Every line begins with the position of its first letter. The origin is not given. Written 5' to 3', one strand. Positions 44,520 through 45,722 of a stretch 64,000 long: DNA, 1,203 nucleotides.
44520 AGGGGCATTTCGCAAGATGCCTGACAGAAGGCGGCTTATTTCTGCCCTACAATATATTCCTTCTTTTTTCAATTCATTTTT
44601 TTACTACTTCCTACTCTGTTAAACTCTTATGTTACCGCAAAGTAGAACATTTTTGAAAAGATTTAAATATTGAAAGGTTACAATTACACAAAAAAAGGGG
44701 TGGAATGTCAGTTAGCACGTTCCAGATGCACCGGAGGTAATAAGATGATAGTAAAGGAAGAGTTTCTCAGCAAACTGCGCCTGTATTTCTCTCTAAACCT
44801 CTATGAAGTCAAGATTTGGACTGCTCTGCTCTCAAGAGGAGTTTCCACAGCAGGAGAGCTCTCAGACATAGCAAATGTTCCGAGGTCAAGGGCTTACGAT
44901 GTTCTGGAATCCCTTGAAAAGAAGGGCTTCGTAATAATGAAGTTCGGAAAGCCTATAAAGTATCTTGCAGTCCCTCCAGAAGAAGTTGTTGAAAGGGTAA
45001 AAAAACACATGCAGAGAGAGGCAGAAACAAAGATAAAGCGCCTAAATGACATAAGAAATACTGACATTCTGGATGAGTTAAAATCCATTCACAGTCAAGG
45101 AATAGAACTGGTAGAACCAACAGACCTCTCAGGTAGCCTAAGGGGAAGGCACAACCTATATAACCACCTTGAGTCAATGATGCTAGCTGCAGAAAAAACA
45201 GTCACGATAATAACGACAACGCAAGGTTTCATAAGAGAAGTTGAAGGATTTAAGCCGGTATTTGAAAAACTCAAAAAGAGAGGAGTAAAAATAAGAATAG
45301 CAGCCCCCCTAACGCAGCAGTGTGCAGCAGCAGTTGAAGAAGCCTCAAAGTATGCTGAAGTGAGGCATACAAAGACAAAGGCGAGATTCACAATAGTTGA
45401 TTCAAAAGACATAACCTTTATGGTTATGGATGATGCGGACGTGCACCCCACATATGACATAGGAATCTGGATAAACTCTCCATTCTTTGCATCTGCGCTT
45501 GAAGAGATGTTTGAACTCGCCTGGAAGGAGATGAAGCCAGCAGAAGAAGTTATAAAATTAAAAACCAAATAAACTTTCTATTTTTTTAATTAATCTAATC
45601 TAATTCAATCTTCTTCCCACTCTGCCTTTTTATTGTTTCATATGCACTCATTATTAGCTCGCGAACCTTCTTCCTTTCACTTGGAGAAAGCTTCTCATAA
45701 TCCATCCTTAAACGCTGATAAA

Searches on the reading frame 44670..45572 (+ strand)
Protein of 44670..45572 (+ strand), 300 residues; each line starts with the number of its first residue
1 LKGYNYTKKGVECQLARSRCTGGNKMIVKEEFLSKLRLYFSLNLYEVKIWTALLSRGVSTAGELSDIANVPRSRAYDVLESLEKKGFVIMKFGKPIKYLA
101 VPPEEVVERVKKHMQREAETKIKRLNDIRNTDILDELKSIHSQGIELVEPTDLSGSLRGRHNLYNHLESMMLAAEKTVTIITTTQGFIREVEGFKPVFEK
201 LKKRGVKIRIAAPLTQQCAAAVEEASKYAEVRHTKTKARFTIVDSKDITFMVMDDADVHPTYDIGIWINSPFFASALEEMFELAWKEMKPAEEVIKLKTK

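Call 36: search_protein_families(library=pfam, proteins=[window:44670-45572:+], max_evalue=0.001)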
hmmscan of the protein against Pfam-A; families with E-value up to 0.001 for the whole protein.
window:44670-45572:+ (300 aa): 1 family
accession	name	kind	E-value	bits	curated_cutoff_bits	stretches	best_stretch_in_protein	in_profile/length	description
PF01978.25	TrmB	-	1.1e-19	70.5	25.6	1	40-104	4-68/68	Sugar-specific transcriptional regulator TrmB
